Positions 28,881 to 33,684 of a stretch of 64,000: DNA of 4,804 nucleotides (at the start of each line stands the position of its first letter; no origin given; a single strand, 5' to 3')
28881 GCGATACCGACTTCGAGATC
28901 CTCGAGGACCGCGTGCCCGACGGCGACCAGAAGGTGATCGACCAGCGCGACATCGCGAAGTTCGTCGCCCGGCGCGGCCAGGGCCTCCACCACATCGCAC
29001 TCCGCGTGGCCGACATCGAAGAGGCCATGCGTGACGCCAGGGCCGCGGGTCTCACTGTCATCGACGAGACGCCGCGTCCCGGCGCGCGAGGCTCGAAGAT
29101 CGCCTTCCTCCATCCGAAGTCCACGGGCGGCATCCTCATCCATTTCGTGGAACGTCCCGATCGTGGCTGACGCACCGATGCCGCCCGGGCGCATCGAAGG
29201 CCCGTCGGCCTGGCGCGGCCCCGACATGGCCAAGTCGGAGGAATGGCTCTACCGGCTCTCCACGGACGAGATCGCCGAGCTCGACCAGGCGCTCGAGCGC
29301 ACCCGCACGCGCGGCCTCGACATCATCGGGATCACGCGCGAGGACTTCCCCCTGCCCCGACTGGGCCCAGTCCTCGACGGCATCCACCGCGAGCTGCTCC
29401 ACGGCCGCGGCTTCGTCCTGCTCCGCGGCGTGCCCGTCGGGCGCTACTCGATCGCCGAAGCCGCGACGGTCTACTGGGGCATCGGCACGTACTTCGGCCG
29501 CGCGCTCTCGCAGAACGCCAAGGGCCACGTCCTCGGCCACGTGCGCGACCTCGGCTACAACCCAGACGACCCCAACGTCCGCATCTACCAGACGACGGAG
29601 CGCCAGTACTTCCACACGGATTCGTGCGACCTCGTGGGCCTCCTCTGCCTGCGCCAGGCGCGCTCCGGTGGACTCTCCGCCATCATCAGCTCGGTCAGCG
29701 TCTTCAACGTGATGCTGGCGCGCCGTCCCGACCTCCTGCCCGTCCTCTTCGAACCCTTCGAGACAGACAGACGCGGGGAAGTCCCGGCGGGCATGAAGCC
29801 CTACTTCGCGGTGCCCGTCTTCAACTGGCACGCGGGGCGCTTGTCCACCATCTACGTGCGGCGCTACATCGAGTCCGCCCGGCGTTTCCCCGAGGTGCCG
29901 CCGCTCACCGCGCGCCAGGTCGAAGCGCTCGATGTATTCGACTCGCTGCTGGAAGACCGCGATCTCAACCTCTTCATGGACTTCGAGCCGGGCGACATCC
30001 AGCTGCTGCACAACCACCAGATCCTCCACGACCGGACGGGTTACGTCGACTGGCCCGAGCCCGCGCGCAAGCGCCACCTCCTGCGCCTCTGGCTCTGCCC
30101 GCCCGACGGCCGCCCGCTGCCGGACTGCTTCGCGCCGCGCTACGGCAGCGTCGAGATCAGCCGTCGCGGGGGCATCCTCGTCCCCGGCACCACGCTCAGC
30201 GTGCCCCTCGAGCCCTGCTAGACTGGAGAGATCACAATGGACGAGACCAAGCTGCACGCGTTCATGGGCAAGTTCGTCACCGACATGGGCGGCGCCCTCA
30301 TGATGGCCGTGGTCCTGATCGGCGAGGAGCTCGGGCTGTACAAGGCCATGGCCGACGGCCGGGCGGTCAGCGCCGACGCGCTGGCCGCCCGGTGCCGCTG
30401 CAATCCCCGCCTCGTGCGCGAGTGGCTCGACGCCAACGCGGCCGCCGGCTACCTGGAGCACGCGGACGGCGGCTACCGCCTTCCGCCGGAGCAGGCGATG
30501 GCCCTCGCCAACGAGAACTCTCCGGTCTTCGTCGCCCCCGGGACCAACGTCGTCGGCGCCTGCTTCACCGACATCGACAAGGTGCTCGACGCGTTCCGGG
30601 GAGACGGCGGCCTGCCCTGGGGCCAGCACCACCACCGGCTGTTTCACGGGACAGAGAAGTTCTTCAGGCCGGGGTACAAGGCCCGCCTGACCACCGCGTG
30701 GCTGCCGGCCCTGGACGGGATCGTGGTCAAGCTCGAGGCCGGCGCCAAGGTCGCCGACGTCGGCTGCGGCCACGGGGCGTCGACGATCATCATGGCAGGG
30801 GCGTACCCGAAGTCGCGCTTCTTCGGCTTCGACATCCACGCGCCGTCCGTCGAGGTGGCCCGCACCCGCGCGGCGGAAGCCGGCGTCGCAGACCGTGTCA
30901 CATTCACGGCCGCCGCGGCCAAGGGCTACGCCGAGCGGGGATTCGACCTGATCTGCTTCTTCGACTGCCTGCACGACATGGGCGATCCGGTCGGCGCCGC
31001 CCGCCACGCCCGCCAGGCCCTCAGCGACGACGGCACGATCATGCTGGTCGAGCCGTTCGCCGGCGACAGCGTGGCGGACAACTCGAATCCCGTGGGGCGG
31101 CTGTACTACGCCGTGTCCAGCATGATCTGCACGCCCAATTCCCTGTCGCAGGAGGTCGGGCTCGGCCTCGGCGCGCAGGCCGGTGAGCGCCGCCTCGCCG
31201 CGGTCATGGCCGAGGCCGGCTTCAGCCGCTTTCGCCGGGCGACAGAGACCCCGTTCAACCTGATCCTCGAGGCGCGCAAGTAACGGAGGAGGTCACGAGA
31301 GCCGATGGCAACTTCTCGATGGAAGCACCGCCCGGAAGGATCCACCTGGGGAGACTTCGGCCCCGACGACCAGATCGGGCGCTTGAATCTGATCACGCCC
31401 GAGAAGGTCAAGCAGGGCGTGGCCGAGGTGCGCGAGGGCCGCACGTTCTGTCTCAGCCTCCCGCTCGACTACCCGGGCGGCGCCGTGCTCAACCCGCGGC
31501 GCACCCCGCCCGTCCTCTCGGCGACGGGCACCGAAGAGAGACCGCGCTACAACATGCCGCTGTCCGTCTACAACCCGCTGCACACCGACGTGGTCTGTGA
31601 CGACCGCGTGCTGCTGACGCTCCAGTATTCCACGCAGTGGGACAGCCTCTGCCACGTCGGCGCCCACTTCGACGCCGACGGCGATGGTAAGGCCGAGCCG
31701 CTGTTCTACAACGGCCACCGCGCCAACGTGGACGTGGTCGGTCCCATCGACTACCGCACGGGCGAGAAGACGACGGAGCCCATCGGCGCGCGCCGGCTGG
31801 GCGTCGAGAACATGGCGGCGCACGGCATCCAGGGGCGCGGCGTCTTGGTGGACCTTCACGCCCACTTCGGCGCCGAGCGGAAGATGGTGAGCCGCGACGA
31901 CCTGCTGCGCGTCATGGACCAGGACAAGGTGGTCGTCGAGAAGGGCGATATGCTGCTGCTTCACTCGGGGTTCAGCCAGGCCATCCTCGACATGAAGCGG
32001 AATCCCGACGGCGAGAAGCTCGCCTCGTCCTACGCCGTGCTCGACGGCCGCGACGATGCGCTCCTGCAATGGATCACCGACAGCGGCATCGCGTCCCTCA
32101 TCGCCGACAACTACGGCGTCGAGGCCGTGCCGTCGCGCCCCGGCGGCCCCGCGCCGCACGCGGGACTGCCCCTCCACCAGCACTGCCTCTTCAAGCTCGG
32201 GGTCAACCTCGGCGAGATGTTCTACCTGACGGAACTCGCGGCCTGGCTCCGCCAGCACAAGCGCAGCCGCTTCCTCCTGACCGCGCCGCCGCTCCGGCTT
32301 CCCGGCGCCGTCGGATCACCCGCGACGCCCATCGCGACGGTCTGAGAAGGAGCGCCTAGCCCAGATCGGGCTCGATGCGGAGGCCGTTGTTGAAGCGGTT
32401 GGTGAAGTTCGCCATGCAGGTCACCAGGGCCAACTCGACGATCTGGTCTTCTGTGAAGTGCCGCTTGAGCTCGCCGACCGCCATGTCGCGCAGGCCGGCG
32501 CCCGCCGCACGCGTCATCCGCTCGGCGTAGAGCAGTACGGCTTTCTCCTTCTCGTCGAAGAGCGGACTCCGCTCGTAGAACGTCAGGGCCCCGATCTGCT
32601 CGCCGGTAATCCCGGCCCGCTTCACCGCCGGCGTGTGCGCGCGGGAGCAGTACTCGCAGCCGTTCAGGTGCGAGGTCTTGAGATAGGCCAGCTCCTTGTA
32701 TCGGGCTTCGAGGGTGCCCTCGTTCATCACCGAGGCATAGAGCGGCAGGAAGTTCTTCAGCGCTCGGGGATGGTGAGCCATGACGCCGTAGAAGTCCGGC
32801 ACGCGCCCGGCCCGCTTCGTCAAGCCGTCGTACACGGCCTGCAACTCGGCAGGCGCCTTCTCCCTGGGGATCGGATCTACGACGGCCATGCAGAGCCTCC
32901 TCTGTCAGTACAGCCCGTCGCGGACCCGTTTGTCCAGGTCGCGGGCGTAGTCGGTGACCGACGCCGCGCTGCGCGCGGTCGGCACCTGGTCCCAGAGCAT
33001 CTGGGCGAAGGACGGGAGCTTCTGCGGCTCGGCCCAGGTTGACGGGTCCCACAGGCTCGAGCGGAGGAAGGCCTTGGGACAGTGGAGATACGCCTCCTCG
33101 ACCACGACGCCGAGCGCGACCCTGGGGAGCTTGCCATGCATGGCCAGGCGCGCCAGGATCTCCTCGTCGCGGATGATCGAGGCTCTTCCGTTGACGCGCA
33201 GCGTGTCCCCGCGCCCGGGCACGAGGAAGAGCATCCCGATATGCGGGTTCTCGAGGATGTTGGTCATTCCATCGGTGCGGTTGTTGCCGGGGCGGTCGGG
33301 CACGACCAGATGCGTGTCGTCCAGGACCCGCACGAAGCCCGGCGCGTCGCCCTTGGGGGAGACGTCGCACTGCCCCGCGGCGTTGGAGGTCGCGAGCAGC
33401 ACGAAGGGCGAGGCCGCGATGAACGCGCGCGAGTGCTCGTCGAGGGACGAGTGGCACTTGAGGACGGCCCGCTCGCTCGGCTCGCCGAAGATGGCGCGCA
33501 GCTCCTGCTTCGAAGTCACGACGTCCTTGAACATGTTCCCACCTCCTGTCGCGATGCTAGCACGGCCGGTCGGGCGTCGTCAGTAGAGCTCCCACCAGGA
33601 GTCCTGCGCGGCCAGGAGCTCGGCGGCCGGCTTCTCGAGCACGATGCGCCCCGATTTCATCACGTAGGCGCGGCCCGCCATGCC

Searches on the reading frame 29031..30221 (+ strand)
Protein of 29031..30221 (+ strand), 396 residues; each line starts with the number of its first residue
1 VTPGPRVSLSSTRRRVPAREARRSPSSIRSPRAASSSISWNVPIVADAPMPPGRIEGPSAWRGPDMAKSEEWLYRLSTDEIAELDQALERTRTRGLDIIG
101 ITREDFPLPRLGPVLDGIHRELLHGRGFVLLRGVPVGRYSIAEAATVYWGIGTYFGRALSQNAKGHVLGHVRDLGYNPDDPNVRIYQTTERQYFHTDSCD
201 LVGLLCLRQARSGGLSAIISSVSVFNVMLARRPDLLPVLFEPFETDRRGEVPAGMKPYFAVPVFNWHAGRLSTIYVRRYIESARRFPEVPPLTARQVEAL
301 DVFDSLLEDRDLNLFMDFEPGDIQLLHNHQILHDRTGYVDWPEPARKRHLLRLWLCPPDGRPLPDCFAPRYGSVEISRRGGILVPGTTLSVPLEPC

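Call 45: search_protein_families(library=pfam, proteins=[window:29031-30221:+], max_evalue=0.00001)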
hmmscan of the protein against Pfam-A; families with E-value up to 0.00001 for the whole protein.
window:29031-30221:+ (396 aa): 1 family
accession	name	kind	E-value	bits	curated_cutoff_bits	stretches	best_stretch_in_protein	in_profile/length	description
PF02668.22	TauD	-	2.7e-38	132.8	27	1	101-354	9-267/267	Taurine catabolism dioxygenase TauD, TfdA family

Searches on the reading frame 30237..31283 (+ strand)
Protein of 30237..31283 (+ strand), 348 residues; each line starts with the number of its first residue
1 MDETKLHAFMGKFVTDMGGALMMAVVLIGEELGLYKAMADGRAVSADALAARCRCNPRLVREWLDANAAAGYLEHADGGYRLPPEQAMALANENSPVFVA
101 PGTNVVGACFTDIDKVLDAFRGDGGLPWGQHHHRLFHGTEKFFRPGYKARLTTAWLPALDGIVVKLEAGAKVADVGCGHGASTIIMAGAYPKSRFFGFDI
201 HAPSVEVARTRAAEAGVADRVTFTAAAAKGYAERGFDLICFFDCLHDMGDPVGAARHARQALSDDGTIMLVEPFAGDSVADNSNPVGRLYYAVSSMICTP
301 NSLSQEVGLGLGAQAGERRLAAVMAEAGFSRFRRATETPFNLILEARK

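Call 46: search_protein_families(library=pfam, proteins=[window:30237-31283:+], max_evalue=0.00001)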
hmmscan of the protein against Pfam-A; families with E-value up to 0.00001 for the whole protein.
window:30237-31283:+ (348 aa): 8 families
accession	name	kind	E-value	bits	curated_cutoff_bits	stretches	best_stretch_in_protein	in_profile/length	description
PF13847.12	Methyltransf_31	-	3.2e-16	59.8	27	1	167-273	2-112/145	Methyltransferase domain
PF08242.18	Methyltransf_12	-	6.5e-14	52.9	30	1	174-267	2-97/98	Methyltransferase domain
PF13489.12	Methyltransf_23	-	7.2e-13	49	27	1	153-279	7-125/164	Methyltransferase domain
PF13649.12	Methyltransf_25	-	1.7e-12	48.3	27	1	172-266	1-97/97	Methyltransferase domain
PF08241.18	Methyltransf_11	-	2.8e-11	44.4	21.2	1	174-269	2-94/95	Methyltransferase domain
PF21320.3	HTH_65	-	7.5e-09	36.1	24.1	1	25-91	6-74/75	Rv2258c-like winged HTH domain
PF05175.20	MTS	-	1.1e-07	32.1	23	1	168-271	31-139/170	Methyltransferase small domain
PF00891.24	Methyltransf_2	-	3e-07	30.4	22.3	1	164-280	58-174/210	O-methyltransferase domain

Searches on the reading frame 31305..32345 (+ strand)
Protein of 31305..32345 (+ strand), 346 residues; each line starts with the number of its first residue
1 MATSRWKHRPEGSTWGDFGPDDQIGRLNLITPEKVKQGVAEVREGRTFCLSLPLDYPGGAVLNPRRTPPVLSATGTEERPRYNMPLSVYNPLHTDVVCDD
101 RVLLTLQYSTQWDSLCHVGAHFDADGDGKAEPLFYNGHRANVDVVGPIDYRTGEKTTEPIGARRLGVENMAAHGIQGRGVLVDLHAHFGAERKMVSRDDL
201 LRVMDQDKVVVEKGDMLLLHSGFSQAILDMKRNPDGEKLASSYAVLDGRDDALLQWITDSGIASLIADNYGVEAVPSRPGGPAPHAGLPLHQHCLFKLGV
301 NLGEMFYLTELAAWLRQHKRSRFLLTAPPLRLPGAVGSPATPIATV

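Call 46: search_protein_families(library=pfam, proteins=[window:31305-32345:+], max_evalue=0.00001)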
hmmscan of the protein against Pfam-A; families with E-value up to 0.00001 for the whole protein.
window:31305-32345:+ (346 aa): 1 family
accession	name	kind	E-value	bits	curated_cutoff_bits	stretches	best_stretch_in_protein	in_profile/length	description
PF04199.19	Cyclase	-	7.2e-11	42.9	23.1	1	85-273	17-141/142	Putative cyclase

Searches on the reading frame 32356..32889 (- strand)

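Call 46: search_protein_families(library=pfam, proteins=[window:32356-32889:-], max_evalue=0.00001)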
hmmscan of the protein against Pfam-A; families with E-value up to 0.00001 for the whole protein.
window:32356-32889:- (177 aa): 1 family
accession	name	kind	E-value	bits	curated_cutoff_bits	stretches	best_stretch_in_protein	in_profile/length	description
PF02627.25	CMD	-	2.4e-18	66.3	23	1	41-123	1-83/84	Carboxymuconolactone decarboxylase family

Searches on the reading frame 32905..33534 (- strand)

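Call 46: search_protein_families(library=pfam, proteins=[window:32905-33534:-], max_evalue=0.00001)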
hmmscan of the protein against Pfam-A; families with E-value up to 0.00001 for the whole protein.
window:32905-33534:- (209 aa): 1 family
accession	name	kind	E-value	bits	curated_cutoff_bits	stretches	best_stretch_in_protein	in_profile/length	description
PF01243.27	PNPOx_N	-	1.6e-19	70.8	28.1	1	31-152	1-120/120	Pyridoxamine 5'-phosphate oxidase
